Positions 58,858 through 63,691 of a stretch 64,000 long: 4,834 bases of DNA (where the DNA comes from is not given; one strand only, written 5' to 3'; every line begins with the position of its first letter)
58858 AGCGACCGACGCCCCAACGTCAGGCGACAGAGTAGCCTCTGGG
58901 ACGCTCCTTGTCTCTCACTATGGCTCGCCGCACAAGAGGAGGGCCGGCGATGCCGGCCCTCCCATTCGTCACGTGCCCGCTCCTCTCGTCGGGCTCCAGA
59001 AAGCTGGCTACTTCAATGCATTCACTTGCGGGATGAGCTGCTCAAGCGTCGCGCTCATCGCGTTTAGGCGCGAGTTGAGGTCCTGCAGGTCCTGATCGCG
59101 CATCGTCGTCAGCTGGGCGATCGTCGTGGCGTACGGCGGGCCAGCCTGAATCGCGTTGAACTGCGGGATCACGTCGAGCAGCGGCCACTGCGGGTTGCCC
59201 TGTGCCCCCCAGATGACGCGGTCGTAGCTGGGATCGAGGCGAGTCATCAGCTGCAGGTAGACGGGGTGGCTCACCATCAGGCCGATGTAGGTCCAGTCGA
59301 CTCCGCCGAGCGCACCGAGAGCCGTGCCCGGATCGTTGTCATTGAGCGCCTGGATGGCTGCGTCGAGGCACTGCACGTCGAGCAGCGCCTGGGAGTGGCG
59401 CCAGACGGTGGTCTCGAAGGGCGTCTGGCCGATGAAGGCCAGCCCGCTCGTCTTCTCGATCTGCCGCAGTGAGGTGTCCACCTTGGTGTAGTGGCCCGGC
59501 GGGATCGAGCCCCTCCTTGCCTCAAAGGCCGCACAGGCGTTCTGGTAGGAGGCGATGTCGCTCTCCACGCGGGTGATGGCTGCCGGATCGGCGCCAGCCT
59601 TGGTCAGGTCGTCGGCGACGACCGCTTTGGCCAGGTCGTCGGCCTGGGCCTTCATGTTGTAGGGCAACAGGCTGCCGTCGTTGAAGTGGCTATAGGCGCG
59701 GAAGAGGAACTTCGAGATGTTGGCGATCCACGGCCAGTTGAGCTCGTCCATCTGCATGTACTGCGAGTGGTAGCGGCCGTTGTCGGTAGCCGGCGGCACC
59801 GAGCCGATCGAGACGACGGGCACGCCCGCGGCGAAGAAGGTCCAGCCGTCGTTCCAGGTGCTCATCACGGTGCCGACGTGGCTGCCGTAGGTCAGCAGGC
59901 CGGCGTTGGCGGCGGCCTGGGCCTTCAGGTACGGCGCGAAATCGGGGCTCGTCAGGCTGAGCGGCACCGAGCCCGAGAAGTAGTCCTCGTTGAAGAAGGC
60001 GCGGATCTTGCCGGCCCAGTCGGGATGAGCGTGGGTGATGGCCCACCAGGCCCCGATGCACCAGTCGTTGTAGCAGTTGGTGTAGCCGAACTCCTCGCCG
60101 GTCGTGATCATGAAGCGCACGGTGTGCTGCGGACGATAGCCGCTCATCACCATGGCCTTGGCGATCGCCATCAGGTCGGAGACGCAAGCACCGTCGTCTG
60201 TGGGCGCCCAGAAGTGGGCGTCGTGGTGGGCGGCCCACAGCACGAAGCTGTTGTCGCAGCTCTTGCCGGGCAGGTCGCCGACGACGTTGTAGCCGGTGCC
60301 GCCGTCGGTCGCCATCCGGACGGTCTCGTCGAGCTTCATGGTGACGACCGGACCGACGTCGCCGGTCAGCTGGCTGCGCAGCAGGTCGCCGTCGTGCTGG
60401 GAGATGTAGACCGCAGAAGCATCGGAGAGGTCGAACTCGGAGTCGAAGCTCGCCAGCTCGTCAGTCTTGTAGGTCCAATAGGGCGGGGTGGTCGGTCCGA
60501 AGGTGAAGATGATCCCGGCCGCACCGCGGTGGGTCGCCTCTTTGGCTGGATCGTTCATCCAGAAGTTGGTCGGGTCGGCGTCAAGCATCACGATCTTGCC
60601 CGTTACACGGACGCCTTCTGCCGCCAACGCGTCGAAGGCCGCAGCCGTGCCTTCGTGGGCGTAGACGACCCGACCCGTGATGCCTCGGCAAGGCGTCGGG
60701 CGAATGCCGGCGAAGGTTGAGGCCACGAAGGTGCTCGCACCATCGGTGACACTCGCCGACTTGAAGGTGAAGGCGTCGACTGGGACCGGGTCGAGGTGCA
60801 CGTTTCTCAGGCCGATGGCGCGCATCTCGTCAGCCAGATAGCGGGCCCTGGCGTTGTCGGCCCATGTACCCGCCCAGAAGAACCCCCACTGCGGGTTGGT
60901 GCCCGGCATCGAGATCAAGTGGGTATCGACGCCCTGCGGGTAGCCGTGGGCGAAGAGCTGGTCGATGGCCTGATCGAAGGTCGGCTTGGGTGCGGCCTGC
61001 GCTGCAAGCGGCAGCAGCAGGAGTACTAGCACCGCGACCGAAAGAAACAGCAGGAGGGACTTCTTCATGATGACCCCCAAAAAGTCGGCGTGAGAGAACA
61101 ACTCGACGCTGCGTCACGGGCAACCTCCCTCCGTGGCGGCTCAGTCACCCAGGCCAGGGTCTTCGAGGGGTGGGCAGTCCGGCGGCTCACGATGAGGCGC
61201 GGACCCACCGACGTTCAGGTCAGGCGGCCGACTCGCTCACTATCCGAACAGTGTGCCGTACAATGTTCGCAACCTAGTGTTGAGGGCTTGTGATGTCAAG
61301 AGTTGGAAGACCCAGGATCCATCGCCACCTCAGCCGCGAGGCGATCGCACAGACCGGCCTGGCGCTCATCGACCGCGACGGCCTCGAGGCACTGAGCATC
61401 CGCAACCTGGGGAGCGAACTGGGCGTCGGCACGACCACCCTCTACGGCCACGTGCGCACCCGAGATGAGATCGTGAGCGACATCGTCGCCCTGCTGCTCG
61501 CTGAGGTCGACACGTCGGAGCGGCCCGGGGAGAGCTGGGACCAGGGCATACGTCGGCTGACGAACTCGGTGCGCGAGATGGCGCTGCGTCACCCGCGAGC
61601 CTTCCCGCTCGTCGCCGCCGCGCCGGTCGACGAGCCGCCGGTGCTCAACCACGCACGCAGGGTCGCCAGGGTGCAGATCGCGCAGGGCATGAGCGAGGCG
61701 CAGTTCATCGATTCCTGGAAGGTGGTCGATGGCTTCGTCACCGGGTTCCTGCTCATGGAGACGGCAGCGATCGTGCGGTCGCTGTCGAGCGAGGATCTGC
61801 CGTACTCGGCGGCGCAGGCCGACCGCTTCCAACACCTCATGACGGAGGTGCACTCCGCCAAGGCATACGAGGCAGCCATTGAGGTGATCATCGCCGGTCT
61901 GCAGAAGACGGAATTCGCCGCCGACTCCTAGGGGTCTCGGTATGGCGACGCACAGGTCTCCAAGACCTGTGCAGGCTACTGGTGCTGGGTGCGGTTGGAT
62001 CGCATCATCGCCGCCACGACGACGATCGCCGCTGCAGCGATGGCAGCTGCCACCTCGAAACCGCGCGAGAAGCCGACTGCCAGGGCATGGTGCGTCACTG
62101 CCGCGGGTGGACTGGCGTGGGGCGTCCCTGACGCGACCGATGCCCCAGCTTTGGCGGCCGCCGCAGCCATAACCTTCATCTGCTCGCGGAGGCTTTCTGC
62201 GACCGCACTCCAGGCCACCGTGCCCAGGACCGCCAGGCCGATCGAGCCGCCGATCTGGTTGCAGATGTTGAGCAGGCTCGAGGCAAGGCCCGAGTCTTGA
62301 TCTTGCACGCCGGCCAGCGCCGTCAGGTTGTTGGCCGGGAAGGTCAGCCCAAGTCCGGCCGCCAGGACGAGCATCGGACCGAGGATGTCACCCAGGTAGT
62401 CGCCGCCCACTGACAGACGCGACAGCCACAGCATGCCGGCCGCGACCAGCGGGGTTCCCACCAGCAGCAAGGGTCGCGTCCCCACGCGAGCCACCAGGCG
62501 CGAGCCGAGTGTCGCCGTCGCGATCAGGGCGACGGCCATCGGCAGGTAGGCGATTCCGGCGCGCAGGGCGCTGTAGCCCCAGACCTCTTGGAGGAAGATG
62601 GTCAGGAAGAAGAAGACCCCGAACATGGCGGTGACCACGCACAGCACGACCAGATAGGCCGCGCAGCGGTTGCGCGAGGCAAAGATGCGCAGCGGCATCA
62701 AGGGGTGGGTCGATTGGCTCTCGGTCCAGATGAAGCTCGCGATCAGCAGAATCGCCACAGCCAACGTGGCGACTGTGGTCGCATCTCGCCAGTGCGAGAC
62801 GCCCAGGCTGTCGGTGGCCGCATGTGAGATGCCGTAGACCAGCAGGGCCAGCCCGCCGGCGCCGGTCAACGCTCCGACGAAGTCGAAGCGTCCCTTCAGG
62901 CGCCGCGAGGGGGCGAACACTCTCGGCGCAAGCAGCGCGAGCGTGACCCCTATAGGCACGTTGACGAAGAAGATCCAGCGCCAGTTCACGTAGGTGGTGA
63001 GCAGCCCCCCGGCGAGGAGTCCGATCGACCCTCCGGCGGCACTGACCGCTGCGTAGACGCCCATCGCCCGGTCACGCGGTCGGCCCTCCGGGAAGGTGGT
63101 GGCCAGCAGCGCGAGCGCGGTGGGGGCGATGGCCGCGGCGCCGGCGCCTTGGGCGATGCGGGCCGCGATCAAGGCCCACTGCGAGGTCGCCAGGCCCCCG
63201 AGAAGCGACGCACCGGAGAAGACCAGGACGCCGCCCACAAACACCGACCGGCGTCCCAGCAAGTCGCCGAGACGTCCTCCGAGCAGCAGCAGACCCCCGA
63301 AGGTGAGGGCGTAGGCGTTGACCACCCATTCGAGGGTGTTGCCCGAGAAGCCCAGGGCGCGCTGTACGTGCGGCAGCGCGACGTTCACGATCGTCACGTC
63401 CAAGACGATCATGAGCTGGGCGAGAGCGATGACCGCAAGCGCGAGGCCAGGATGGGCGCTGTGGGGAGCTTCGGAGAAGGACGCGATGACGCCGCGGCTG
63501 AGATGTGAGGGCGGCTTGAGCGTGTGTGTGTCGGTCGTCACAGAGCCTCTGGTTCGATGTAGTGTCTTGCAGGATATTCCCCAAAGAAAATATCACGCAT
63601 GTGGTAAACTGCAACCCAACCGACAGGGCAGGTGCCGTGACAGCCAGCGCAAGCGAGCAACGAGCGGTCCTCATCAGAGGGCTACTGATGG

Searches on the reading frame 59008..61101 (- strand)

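Call 8: search_protein_families(library=pfam, proteins=[window:59008-61101:-], max_evalue=0.01)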
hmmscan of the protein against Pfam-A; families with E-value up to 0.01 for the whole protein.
window:59008-61101:- (697 aa): 1 family
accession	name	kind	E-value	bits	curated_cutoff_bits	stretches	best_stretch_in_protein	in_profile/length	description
PF04389.22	Peptidase_M28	-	1.2e-19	71.2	21.3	1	272-465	1-188/193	Peptidase family M28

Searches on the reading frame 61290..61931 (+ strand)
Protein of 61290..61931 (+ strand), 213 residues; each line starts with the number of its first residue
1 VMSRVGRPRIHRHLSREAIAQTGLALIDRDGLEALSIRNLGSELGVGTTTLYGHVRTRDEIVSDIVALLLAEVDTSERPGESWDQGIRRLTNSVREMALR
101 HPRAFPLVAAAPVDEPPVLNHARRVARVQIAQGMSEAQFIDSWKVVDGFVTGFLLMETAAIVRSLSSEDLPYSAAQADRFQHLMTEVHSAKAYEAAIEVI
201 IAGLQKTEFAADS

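Call 8: search_protein_families(library=pfam, proteins=[window:61290-61931:+], max_evalue=0.01)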
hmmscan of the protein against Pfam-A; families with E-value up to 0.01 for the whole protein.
window:61290-61931:+ (213 aa): 2 families
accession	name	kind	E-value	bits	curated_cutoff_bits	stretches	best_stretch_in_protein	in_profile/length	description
PF02909.22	TetR_C_1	-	4.8e-07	30.2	21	1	79-206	4-144/146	Tetracyclin repressor-like, C-terminal domain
PF00440.29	TetR_N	-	8.1e-05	22.8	24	1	22-63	4-45/47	Bacterial regulatory proteins, tetR family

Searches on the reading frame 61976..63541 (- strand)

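Call 8: search_protein_families(library=pfam, proteins=[window:61976-63541:-], max_evalue=0.01)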
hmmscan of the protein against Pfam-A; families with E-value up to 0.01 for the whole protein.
window:61976-63541:- (521 aa): 2 families
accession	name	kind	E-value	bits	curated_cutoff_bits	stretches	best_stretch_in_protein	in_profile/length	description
PF07690.21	MFS_1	-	6.7e-53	180.3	33.4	1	38-435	1-346/347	Major Facilitator Superfamily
PF12832.13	MFS_1_like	-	0.0014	18.2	25.2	1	290-375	211-296/373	MFS_1 like family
